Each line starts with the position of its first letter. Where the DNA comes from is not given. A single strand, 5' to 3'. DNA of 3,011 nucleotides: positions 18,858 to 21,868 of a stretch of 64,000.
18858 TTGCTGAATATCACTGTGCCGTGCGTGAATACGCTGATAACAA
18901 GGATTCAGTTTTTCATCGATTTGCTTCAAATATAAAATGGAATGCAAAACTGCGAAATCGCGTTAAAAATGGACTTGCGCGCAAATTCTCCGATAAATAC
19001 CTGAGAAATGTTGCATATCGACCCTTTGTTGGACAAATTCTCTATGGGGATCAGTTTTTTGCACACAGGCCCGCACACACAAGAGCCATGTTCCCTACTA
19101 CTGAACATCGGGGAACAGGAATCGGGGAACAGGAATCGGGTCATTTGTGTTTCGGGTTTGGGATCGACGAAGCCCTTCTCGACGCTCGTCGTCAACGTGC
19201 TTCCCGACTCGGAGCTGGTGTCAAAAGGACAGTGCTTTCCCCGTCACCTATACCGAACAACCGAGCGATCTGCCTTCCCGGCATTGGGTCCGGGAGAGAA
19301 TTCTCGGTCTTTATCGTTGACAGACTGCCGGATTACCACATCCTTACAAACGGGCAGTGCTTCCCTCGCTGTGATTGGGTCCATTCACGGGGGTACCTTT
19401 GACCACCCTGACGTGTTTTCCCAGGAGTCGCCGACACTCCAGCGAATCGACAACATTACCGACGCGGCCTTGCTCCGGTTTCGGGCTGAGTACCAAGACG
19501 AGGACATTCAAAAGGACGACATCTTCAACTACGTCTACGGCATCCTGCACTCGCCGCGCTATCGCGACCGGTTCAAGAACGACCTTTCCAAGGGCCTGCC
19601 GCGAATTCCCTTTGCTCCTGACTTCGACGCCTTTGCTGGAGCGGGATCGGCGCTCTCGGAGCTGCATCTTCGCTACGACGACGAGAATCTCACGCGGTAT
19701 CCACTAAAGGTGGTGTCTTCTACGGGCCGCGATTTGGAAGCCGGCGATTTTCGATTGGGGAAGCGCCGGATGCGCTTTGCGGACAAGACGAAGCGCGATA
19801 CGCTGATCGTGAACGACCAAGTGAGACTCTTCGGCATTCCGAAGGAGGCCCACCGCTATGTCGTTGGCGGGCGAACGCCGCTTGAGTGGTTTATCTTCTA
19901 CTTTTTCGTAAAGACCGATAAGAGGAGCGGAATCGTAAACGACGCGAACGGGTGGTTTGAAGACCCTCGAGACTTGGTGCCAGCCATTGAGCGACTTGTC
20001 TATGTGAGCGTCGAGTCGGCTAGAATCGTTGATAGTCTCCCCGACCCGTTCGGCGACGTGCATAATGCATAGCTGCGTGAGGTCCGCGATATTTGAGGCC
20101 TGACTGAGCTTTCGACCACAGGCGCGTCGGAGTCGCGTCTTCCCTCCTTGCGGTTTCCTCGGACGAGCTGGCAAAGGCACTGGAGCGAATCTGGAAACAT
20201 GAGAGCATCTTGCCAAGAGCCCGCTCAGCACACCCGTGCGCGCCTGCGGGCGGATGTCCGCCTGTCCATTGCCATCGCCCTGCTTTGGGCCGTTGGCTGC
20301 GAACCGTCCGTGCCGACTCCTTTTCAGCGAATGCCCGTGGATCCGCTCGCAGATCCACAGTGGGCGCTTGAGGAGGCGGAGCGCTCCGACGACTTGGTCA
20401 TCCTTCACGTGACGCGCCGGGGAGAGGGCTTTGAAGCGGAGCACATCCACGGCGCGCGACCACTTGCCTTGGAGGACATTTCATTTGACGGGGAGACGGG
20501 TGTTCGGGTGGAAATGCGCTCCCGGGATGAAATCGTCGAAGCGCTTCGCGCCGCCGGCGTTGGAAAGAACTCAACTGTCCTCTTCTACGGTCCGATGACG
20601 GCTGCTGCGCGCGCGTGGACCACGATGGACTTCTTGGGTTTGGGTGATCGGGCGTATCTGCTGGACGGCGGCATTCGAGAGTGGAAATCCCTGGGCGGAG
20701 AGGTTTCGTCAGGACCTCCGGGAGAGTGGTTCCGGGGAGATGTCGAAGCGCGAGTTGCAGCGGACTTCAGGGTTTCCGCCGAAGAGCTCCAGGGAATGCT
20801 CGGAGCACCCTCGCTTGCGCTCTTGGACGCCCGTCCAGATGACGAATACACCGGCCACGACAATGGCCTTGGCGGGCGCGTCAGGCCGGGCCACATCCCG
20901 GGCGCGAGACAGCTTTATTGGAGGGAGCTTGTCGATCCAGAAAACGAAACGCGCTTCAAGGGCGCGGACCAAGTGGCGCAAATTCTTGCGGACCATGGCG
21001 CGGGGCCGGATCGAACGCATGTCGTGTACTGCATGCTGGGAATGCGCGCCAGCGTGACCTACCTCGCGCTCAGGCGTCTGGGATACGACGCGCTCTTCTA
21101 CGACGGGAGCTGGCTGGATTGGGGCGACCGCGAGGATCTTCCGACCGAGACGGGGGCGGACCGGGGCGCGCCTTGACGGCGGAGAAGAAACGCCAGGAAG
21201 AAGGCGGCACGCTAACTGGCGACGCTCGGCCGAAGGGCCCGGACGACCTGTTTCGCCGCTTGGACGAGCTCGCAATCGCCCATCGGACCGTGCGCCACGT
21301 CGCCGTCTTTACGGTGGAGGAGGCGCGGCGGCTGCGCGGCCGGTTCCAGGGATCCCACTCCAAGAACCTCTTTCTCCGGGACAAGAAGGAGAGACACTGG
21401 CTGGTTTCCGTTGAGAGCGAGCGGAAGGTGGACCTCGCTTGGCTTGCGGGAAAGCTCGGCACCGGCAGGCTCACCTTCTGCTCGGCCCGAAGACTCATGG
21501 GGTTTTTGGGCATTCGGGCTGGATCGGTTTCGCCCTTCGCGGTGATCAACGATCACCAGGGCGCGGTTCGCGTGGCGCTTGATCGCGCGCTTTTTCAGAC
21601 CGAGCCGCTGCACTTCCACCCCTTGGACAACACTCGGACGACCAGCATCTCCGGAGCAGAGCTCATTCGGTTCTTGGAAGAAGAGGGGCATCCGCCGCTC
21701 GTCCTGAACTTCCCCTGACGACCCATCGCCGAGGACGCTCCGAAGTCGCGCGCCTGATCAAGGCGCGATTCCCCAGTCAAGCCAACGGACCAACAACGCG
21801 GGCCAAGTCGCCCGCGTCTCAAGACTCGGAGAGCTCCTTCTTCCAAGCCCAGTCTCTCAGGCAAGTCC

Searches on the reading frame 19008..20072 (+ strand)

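Call 97: search_protein_families(library=pfam, proteins=[window:19008-20072:+], max_evalue=0.001)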
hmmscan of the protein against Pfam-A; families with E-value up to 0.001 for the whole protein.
window:19008-20072:+ (354 aa): 1 family
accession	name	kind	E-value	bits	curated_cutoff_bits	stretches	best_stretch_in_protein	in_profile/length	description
PF18135.7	Type_ISP_C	-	4.2e-60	204.1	25.9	1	40-323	109-339/342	Type ISP C-terminal specificity domain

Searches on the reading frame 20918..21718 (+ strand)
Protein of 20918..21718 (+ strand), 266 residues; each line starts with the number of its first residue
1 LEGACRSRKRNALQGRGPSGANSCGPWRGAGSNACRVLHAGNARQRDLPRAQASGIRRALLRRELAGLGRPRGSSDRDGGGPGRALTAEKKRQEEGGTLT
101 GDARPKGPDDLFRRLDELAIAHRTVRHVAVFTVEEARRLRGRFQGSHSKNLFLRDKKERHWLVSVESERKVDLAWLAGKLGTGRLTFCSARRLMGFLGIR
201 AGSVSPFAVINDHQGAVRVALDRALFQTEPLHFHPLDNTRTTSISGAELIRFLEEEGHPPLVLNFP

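Call 81: search_protein_families(library=pfam, proteins=[window:20918-21718:+], max_evalue=0.0001)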
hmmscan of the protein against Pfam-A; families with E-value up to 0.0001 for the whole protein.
window:20918-21718:+ (266 aa): 1 family
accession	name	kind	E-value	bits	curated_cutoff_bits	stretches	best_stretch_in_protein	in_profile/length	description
PF04073.20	tRNA_edit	-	2.7e-24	86.1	25.5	1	128-252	2-123/123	Aminoacyl-tRNA editing domain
